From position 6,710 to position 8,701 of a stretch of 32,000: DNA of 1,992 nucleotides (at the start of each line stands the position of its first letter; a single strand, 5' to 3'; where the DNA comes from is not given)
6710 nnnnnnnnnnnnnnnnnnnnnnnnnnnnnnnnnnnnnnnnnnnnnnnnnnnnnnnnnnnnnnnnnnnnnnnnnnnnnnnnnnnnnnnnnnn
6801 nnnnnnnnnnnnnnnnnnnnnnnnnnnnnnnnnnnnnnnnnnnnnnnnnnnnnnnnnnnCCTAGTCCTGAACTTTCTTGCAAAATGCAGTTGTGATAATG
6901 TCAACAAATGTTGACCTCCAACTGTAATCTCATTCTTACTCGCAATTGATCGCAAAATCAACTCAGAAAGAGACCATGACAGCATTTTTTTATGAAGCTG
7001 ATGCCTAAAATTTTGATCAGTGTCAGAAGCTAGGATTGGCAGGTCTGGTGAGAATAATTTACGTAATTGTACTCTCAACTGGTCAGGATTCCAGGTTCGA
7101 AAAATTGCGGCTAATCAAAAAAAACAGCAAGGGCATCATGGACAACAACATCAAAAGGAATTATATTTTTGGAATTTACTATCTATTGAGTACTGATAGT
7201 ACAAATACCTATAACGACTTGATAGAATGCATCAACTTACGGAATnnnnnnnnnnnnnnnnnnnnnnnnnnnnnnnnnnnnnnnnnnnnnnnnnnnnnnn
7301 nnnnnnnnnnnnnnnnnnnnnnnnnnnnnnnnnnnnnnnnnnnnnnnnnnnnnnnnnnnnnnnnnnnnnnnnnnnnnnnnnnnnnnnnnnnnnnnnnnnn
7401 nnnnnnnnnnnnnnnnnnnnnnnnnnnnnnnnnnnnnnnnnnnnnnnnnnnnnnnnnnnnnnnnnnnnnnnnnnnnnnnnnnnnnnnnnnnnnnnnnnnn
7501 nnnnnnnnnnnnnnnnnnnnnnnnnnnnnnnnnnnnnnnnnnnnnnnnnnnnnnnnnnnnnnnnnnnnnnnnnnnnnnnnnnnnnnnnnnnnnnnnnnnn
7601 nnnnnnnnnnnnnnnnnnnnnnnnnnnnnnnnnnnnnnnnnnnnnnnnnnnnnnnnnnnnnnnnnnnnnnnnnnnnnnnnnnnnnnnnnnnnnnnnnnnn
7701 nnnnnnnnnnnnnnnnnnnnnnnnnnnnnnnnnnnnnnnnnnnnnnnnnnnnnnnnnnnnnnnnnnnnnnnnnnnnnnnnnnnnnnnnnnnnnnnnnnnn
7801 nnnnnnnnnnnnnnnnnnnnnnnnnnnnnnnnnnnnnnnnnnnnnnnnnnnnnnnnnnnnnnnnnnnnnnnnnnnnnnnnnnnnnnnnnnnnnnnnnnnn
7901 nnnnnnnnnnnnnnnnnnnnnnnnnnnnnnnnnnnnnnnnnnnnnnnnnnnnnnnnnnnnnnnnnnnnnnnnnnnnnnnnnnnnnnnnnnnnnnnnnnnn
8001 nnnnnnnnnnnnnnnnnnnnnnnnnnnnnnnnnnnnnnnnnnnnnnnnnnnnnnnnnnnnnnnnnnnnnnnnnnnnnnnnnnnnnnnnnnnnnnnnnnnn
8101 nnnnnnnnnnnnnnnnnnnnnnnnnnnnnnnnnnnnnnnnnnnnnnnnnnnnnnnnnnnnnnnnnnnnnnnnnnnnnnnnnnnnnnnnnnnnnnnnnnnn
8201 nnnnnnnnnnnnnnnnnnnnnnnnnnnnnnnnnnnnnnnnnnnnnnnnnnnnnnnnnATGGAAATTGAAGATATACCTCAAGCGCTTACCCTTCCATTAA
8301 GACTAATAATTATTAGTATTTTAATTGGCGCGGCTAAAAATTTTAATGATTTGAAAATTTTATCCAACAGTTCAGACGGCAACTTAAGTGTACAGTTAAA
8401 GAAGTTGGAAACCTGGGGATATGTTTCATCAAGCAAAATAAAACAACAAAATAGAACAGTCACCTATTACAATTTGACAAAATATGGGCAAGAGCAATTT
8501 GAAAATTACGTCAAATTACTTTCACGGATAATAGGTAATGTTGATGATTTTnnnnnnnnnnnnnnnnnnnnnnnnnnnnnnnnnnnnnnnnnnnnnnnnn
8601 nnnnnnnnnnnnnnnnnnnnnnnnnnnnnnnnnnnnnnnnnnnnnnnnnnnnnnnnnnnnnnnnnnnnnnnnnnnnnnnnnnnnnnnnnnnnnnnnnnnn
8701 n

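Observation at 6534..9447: Low-G+C 2.85 kb islet inserted at the purB terminator and bracketed by a duplicated 31-bp terminator sequence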

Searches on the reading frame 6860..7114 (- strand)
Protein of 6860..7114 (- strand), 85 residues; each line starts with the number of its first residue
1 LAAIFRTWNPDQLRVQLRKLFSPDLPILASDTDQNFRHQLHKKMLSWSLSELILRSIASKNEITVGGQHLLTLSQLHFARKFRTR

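Call 9: search_protein_families(library=pfam, proteins=[window:6860-7078:-], max_evalue=1)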
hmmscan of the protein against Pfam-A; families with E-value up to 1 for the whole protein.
window:6860-7078:- (73 aa): 0 families

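Call 22: search_protein_families(library=pfam, proteins=[window:6860-7114:-], max_evalue=10)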
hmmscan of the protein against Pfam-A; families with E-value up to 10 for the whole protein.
seq(85 aa): 0 families

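Call 23: search_protein_families(library=phrogs, proteins=[window:6860-7114:-], max_evalue=1)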
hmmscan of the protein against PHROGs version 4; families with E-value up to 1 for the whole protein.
seq(85 aa): 0 families

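Call 57: search_protein_representatives(protein=window:6860-7114:-)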
Query: 85 residues. Proteins with E-value up to 0.001 (for the whole library): 2; up to 1e-10: 0; up to 1e-30: 0. The best 2 are listed.
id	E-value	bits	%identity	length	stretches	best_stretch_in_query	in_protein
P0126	2.3e-09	53.4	29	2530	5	10-79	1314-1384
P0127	2.6e-08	50.0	36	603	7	50-78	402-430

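Call 58: search_protein_families(library=pfam, proteins=[P0127, P0126], max_evalue=0.001)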
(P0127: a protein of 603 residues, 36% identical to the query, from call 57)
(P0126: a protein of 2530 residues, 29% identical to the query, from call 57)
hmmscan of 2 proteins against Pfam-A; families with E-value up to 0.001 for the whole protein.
P0127 (603 aa): 16 families
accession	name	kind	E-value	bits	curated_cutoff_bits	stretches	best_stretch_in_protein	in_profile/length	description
PF13374.12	TPR_10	-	1.2e-56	187.6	27.5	7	508-548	1-41/42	Tetratricopeptide repeat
PF13424.12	TPR_12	-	1.6e-42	144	30.1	5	466-539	2-75/77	Tetratricopeptide repeat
PF07719.23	TPR_2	-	1.4e-18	65.9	27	0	471-494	5-28/34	Tetratricopeptide repeat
PF24885.1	TPR_NPHP3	-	4.7e-17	62.6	100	2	487-583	119-215/239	Nephrocystin-3 TPR domain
PF13181.12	TPR_8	-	5.5e-16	57.7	25.7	0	556-577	6-27/34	Tetratricopeptide repeat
PF00515.34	TPR_1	-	1.4e-15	56.8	27.8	0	515-535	7-27/34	Tetratricopeptide repeat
PF12895.13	ANAPC3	-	4.5e-13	49.7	27.2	0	522-583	2-54/82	Anaphase-promoting complex, cyclosome, subunit 3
PF07720.18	TPR_3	-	8.2e-12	45.3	20.7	0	554-571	4-21/34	Tetratricopeptide repeat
PF13432.12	TPR_16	-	9.5e-12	45.6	32.7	0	472-495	36-59/65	Tetratricopeptide repeat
PF13428.12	TPR_14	-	4e-11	42.9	23.5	0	471-494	5-28/44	Tetratricopeptide repeat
PF00069.31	Pkinase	-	1.4e-09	38.2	31.7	1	3-60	139-193/263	Protein kinase domain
PF21133.2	CAA_C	-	5.3e-06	26.6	22.2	0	303-346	97-140/144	CCA-adding enzyme, C-terminal domain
PF13176.12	TPR_7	-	5.3e-06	26.6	27.9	0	513-536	3-26/36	Tetratricopeptide repeat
PF07030.17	Phage_Mu_Gp36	-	5.6e-06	27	24.7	0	479-512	84-117/124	Bacteriophage Mu, Gp36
PF07714.23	PK_Tyr_Ser-Thr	-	3.2e-05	23.8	23.1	1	3-60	143-200/258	Protein tyrosine and serine/threonine kinase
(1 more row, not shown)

P0126 (2530 aa): 13 families
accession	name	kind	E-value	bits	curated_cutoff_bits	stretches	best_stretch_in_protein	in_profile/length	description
PF19077.6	Big_13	-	1.6e-123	404.7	27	18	616-693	8-101/102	Bacterial Ig-like domain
PF14252.11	DUF4347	-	6e-51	172.9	24.6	1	69-230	1-152/164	Domain of unknown function (DUF4347)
PF13750.12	Big_3_3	-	1.3e-23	83.8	27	0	2095-2147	8-61/157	Bacterial Ig-like domain (group 3)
PF13754.12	Big_3_4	-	1.2e-14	54.5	27.3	0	754-795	31-72/106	Domain of unknown function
PF20164.4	GspA_SrpA_N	-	2.6e-13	50.8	27.4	0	1004-1053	62-113/117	GspA/SrpA SigLec-like domain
PF09136.16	Glucodextran_B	-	3.6e-13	49.7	27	0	387-423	43-79/83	Glucodextranase, domain B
PF02494.22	HYR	-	4.7e-10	40.1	21.7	0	1919-1943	53-77/81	HYR domain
PF13155.12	Toprim_2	-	1.2e-09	38.9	22.1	0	728-788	11-73/88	Toprim-like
PF00353.25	HemolysinCabind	-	4.7e-09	36.5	23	1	2418-2452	1-35/36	RTX calcium-binding nonapeptide repeat (4 copies)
PF00028.23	Cadherin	-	1.2e-06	29.3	28.8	1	2140-2222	3-90/93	Cadherin domain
PF24421.1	Ig_J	-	1.4e-06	28.8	29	0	718-783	36-102/104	Tip attachment protein J, Ig-like domain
PF09117.15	MiAMP1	-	2.2e-06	28.2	26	0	922-951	37-66/76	MiAMP1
PF13860.13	FlgD_ig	-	3.9e-05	24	27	0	722-785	9-76/79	FlgD Ig-like domain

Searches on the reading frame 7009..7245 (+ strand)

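Call 9: search_protein_families(library=pfam, proteins=[window:7036-7245:+], max_evalue=1)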
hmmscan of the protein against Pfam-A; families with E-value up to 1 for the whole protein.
window:7036-7245:+ (70 aa): 0 families

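Call 22: search_protein_families(library=pfam, proteins=[window:7009-7245:+], max_evalue=10)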
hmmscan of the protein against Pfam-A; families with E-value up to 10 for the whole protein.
seq(79 aa): 2 families
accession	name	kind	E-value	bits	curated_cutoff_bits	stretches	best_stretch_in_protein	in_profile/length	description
PF23226.1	Exo_endo_phos_PGAP2IP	-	0.082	12.6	27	1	16-74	117-173/239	PGAP2IP, C-terminal nuclease-like domain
PF04592.20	SelP_N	-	0.15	11.9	23.2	1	6-43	52-89/234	Selenoprotein P, N terminal region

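Call 23: search_protein_families(library=phrogs, proteins=[window:7009-7245:+], max_evalue=1)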
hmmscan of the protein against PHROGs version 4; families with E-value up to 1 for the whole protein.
seq(79 aa): 1 family
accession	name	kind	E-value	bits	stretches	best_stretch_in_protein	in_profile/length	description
phrog_38386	-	unknown function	0.18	9.9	1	40-73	1212-1246/1703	-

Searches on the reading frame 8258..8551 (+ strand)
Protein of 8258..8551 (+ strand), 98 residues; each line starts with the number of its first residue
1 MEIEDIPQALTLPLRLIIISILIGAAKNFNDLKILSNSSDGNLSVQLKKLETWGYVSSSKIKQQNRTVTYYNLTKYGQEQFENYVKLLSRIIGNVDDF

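Call 9: search_protein_families(library=pfam, proteins=[window:8258-8551:+], max_evalue=1)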
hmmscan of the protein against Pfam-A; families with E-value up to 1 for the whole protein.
window:8258-8551:+ (98 aa): 8 families
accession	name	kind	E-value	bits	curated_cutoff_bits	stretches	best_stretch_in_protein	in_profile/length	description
PF13601.12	HTH_34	-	1.4e-17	64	27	1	14-92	1-80/80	Winged helix DNA-binding domain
PF03551.20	PadR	-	1.4e-05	25.4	27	1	37-82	28-74/75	Transcriptional regulator PadR-like family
PF01638.23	HxlR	-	0.00013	22.2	20.8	1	16-81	8-73/91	HxlR-like helix-turn-helix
PF01022.26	HTH_5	-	0.0034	17.7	22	1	13-58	2-47/47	Bacterial regulatory protein, arsR family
PF22381.2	Staph_reg_Sar_Rot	-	0.011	16.2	27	1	16-82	18-83/85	Transcriptional regulator SarA/Rot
PF04458.17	DUF505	-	0.012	14.4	28.7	1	27-84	349-406/622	Protein of unknown function (DUF505)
PF01047.28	MarR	-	0.055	13.8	24.6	1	28-68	19-59/59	MarR family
PF13463.12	HTH_27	-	0.13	13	22.2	1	30-76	22-67/68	Winged helix DNA-binding domain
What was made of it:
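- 8258..8554 (+): Winged-helix regulator of 98 aa (PF13601 HTH_34). Its start overlaps the end of the membrane-protein gene. Call 9 (E = 1.4e-17).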

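Call 23: search_protein_families(library=phrogs, proteins=[window:8258-8551:+], max_evalue=1)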
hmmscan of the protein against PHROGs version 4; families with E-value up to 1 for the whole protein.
window:8258-8551:+ (98 aa): 5 families
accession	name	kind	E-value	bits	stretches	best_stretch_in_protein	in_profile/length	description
phrog_11195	-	unknown function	7.9e-05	23.1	1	15-81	26-92/122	-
phrog_4278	-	unknown function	0.0025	18.6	1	39-90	65-113/127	-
phrog_12817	-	transcription regulation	0.016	16.1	1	28-88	89-147/151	transcriptional regulator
phrog_29179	-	unknown function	0.039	14.9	1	16-50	70-104/127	-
phrog_8453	-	unknown function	0.09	14.2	1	27-64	59-96/118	-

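Call 73: find_encoding_contigs(protein=window:8258-8551:+, flank=6000, max_places=10)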
Protein window:8258-8551:+ (98 aa): 10 contigs read that carry it; 9 places shown.
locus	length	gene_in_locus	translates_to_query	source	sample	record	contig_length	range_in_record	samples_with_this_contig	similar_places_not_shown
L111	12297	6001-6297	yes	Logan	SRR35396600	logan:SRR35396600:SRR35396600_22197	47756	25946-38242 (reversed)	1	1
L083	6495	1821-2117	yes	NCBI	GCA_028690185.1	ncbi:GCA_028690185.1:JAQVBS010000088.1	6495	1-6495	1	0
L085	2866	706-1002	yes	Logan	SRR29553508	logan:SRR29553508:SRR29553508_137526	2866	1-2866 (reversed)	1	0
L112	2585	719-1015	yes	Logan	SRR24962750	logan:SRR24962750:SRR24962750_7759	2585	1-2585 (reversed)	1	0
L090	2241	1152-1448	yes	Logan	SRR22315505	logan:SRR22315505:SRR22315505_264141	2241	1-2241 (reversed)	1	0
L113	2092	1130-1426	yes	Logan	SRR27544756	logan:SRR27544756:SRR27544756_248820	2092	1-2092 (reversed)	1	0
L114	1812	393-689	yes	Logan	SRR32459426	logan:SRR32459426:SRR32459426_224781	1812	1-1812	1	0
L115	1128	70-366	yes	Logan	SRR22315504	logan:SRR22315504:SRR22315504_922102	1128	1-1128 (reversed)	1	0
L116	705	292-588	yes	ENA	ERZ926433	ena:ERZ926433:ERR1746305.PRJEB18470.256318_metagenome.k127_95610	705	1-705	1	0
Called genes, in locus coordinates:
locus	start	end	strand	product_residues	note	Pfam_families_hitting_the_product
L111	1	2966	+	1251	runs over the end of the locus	PF18072:FGAR-AT_linker (weak), PF02769:AIRS_C, PF13507:GATase_5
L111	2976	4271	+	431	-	PF00206:Lyase_1, PF10397:ADSL_C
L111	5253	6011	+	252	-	-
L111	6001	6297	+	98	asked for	PF13601:HTH_34, PF03551:PadR (weak)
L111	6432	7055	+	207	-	-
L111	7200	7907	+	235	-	PF00106:adh_short, PF08659:KR (faint), PF23441:SDR (faint), PF13561:adh_short_C2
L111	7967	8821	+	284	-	PF01418:HTH_6, PF01380:SIS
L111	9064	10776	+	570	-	PF00367:PTS_EIIB, PF02378:PTS_EIIC, PF00358:PTS_EIIA_1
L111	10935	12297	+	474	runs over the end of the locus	PF00232:Glyco_hydro_1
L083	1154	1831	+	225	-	-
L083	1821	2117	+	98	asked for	PF13601:HTH_34, PF03551:PadR (weak)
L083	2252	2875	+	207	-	-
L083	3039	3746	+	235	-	PF00106:adh_short, PF08659:KR (faint), PF23441:SDR (faint), PF13561:adh_short_C2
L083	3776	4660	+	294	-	PF01418:HTH_6, PF01380:SIS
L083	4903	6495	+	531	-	PF00367:PTS_EIIB, PF02378:PTS_EIIC, PF00358:PTS_EIIA_1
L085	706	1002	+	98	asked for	PF13601:HTH_34, PF03551:PadR (weak)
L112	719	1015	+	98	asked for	PF13601:HTH_34, PF03551:PadR (weak)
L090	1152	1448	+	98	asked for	PF13601:HTH_34, PF03551:PadR (weak)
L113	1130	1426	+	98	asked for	PF13601:HTH_34, PF03551:PadR (weak)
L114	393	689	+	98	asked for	PF13601:HTH_34, PF03551:PadR (weak)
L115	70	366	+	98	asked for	PF13601:HTH_34, PF03551:PadR (weak)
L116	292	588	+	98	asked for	PF13601:HTH_34, PF03551:PadR (weak)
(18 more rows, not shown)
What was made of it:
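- Where the contig was long enough to tell, the site was always the same (call 73).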

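Call 77: search_protein_families(library=padloc, proteins=[window:8258-8551:+], max_evalue=0.1)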
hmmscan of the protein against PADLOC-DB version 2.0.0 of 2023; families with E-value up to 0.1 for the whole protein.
window:8258-8551:+ (98 aa): 2 families
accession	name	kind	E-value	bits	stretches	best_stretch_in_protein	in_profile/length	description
PDLC01438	Csa3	-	8.7e-05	20.7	1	4-90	139-215/305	"CAS-I,CAS-II,CAS-III,CAS-IV,CAS-V,CAS-VI; associated_signaling"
PDLC01879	CARF3--CARF_TM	-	0.0017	16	1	22-78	164-214/222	-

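Call 78: search_protein_families(library=ncbifam, proteins=[window:8258-8551:+], max_evalue=0.1)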
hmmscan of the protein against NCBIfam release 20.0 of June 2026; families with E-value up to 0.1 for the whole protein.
window:8258-8551:+ (98 aa): 10 families
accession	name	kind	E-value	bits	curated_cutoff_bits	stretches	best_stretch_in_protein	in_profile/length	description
TIGR03433.1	padR_acidobact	paralog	2.2e-05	24.5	101.8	1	40-92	39-92/101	PadR family transcriptional regulator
NF033788.1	HTH_metalloreg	subfamily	0.00023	20.9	55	1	5-60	3-59/77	metalloregulator ArsR/SmtB family transcription factor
NF047395.1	TransRegLtdR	equivalog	0.0016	18.2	250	1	41-96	80-134/166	transcriptional regulator LdtR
NF053755.1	MsvR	equivalog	0.002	17.8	220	1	8-74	8-74/236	transcriptional factor MsvR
NF010349.0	PRK13777.1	equivalog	0.0045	16.4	153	1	48-85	82-118/190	HTH-type transcriptional regulator Hpr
NF050133.1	TransRegFabT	equivalog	0.0049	17.2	200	1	39-91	56-107/138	fatty acid biosynthesis transcriptional regulator FabT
NF053635.1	TransRegRv3488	equivalog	0.0062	16.7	140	1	39-92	39-92/98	Rv3488 family transcriptional regulator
NF045593.1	bilirub_TF_BilQ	equivalog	0.018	14.7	125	1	41-89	59-106/135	bilirubin utilization transcriptional regulator BilQ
NF053756.1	MreA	equivalog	0.042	13.7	100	1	36-83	41-90/110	MreA family transcriptional regulator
NF052638.1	TransRegOhrRVib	equivalog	0.091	12.5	200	1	39-80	64-104/141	transcriptional regulator OhrR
